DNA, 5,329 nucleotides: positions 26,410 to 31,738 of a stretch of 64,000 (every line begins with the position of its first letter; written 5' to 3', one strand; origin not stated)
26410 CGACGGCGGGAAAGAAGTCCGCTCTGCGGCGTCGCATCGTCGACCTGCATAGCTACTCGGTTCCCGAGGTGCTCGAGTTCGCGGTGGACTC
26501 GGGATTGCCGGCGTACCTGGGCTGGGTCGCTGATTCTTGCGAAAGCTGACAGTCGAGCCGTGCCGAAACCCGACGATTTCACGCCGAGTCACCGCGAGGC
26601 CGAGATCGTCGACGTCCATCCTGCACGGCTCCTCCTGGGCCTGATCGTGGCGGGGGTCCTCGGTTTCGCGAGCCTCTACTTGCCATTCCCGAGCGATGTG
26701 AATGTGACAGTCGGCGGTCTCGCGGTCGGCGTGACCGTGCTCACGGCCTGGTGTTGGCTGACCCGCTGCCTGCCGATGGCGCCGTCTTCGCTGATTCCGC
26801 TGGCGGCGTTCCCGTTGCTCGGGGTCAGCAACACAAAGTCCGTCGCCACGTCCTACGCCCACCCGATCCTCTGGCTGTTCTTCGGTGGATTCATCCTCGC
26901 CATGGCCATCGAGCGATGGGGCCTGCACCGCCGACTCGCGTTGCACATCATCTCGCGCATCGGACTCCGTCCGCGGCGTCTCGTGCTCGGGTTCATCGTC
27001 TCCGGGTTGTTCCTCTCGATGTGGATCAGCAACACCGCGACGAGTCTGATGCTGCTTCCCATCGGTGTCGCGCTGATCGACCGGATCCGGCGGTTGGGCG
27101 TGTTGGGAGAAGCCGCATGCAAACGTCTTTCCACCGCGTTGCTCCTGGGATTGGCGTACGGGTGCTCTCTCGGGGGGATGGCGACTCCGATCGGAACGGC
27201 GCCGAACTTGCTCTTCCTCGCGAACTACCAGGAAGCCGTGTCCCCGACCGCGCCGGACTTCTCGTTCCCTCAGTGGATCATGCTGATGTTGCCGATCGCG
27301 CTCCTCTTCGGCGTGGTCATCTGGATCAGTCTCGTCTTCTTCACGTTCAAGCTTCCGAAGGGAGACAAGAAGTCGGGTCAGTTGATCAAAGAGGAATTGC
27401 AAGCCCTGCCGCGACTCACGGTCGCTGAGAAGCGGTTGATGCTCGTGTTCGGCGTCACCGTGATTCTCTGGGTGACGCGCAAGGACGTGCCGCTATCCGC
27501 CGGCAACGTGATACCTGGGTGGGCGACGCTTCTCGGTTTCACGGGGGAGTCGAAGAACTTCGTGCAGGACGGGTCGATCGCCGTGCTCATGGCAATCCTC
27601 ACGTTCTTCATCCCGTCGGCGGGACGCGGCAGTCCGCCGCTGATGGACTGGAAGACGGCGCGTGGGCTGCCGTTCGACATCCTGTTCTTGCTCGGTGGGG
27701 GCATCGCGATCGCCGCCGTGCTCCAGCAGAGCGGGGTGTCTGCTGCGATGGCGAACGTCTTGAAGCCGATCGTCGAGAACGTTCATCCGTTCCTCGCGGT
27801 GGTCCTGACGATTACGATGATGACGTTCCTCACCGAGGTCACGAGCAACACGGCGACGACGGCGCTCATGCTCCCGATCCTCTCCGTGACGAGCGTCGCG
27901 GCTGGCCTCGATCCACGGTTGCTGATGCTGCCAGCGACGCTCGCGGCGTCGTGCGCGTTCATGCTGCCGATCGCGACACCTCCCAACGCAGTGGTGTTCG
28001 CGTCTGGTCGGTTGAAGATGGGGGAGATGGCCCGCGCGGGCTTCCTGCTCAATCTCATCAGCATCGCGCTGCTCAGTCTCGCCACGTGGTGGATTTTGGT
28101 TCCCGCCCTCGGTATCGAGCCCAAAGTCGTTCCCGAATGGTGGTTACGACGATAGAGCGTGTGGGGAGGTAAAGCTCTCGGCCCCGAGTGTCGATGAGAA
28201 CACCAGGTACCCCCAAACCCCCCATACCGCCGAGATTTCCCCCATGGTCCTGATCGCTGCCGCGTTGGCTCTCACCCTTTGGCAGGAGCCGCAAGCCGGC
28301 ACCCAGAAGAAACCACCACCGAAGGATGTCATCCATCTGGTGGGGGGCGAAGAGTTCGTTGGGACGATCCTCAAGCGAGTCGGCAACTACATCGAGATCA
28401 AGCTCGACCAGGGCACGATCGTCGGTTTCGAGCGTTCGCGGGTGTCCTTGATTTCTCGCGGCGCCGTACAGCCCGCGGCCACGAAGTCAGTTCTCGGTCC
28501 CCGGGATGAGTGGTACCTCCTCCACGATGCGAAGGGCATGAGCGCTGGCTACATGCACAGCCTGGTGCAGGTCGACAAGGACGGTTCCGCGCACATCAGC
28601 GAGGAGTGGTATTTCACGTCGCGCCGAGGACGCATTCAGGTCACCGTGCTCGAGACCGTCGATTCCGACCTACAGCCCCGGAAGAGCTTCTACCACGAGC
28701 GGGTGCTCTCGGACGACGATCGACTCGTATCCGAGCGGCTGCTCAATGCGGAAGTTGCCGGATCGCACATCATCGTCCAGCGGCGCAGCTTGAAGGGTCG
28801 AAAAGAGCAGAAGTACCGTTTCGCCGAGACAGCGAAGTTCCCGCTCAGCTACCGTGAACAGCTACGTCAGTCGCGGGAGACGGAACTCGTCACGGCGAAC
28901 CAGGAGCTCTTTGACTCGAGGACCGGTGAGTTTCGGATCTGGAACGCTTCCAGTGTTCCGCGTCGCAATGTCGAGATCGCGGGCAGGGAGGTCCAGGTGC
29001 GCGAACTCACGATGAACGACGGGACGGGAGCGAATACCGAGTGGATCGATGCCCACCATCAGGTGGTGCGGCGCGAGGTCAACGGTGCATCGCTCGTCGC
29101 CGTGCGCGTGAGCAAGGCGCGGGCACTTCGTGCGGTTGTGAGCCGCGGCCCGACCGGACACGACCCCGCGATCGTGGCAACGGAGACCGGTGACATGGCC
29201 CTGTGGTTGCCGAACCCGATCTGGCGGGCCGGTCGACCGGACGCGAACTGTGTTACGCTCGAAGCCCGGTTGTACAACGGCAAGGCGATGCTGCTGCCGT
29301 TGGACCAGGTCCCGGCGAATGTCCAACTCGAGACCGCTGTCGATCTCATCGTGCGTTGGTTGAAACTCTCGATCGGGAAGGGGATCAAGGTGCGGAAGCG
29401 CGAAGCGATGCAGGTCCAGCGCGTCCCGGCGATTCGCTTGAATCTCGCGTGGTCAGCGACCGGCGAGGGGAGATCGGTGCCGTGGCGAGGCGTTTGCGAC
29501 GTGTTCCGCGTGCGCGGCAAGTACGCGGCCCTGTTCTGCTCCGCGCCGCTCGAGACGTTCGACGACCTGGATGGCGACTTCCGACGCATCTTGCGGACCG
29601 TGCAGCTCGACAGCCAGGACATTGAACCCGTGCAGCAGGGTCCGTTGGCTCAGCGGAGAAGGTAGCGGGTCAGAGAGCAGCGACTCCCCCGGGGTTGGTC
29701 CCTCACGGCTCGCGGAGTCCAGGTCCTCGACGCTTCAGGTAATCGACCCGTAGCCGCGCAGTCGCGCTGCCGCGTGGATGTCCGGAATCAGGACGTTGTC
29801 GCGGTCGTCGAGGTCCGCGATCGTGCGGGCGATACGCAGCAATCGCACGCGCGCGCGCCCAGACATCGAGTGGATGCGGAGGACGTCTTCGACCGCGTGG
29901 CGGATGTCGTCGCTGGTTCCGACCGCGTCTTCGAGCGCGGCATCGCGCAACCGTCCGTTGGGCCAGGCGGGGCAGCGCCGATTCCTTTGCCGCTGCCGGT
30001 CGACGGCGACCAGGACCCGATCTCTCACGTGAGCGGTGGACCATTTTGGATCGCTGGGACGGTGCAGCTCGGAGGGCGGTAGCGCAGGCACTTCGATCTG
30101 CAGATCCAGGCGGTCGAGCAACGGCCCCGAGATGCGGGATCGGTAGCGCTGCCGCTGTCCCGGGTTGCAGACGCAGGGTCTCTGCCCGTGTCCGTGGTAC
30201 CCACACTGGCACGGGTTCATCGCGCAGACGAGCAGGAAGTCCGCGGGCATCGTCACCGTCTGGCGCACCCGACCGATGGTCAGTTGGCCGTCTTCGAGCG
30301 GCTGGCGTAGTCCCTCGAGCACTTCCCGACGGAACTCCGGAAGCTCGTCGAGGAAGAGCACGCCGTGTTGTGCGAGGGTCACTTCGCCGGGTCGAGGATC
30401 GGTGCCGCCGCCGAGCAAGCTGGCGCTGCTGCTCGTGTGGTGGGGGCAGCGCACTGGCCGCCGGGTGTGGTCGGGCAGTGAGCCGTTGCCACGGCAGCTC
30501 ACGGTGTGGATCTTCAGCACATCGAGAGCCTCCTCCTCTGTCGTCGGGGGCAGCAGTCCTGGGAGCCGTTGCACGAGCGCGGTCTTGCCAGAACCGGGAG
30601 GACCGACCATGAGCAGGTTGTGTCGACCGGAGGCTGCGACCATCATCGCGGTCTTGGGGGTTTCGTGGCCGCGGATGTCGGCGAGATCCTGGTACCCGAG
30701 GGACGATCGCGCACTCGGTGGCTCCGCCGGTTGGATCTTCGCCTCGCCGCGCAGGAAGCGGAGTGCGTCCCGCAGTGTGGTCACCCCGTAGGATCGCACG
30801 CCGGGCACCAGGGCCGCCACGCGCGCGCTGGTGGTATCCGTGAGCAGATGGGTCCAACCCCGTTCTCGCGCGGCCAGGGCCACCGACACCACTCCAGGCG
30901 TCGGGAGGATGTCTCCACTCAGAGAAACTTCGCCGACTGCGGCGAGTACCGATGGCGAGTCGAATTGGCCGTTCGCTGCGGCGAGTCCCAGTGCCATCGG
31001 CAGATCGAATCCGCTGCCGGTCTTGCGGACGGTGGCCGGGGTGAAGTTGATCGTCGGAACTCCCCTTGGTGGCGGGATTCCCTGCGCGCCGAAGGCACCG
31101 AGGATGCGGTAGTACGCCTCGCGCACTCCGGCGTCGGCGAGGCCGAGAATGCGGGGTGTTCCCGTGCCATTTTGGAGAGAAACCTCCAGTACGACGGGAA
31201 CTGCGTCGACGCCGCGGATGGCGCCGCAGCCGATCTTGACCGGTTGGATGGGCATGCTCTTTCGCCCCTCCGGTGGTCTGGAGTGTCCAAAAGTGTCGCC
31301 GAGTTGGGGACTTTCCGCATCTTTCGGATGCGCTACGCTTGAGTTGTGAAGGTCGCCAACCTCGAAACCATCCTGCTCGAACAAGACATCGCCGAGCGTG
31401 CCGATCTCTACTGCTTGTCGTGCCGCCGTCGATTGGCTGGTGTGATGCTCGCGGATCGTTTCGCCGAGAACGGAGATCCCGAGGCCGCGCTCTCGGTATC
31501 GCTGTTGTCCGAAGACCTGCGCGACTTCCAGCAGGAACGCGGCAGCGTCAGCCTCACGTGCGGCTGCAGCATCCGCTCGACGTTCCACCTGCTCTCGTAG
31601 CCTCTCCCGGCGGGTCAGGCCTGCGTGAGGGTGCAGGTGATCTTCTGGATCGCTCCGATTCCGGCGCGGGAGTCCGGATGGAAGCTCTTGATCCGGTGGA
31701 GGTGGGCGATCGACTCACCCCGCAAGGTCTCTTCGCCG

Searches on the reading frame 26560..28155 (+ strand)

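Call 8: search_protein_families(library=pfam, proteins=[window:26560-28155:+], max_evalue=0.001)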
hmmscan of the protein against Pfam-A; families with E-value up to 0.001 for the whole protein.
window:26560-28155:+ (531 aa): 2 families
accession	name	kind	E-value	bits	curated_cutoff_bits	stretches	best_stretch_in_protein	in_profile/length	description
PF00939.25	Na_sulph_symp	-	1.1e-66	226.2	27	1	28-514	7-469/472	Sodium:sulfate symporter transmembrane region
PF03600.22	CitMHS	-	1.3e-46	159.7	31.9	1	65-451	3-327/336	Citrate transporter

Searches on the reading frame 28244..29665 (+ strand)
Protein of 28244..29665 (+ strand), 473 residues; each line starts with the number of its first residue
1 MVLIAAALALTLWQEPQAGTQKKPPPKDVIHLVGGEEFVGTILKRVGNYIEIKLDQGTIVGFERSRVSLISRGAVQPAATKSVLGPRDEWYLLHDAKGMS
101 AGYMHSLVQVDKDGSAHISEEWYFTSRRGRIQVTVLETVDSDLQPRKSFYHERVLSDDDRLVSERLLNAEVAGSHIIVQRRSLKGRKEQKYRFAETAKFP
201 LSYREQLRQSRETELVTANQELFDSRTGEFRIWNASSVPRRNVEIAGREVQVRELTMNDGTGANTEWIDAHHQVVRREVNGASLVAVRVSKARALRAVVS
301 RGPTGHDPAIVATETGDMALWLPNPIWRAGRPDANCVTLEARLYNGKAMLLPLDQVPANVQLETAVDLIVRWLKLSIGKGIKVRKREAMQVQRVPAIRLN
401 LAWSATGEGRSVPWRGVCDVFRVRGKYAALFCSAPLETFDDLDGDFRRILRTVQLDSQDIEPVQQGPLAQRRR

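Call 8: search_protein_families(library=pfam, proteins=[window:28244-29665:+], max_evalue=0.001)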
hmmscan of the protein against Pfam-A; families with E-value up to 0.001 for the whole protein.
window:28244-29665:+ (473 aa): 0 families

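Call 65: search_protein_families(library=pfam, proteins=[window:28244-29665:+], max_evalue=10)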
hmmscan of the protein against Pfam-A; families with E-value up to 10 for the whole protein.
window:28244-29665:+ (473 aa): 1 family
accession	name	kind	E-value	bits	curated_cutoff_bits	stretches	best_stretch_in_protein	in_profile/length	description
PF19630.5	DUF6134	-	0.0099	16.4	27.9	1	188-282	88-175/184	Domain of unknown function (DUF6134)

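Call 73: search_protein_families(library=ncbifam, proteins=[window:28244-29665:+], max_evalue=0.00001)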
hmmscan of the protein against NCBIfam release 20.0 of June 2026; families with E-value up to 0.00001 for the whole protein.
window:28244-29665:+ (473 aa): 0 families

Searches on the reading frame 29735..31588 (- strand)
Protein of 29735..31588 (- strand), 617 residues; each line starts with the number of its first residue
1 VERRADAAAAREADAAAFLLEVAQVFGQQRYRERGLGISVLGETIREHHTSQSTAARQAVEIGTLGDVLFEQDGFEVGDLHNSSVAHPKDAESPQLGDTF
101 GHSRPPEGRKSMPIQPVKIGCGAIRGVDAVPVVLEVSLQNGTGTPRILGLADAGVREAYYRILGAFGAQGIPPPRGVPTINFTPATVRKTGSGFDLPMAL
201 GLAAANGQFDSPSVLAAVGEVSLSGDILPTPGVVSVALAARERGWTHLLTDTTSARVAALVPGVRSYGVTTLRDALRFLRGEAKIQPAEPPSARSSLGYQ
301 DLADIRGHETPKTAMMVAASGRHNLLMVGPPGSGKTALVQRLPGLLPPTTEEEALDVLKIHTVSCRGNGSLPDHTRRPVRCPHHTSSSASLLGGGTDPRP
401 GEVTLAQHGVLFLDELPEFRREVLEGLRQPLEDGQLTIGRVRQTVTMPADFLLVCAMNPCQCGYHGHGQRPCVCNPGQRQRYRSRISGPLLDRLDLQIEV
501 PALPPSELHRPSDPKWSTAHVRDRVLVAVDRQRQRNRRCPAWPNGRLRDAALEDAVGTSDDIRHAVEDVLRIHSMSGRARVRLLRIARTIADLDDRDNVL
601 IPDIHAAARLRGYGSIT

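Call 8: search_protein_families(library=pfam, proteins=[window:29735-31588:-], max_evalue=0.001)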
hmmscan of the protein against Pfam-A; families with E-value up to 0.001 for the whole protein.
window:29735-31588:- (617 aa): 6 families
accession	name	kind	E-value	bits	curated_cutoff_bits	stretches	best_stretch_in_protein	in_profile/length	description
PF01078.27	Mg_chelatase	-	7.3e-83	277.5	20.3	1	301-506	1-205/207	Magnesium chelatase, subunit ChlI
PF13541.12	ChlI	-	2.1e-21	76.5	27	1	135-249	2-116/121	Subunit ChlI of Mg-chelatase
PF13335.12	Mg_chelatase_C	-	3.8e-15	56.7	26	1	517-611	3-94/94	Magnesium chelatase, subunit ChlI C-terminal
PF07728.20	AAA_5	-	1.6e-09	38.3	22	0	407-461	66-125/139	AAA domain (dynein-related subfamily)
PF00493.29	MCM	-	9.2e-06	25.4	23.3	0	400-465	114-179/224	MCM P-loop domain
PF00158.32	Sigma54_activat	-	5.9e-05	23.3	20.2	0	394-458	80-142/168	Sigma-54 interaction domain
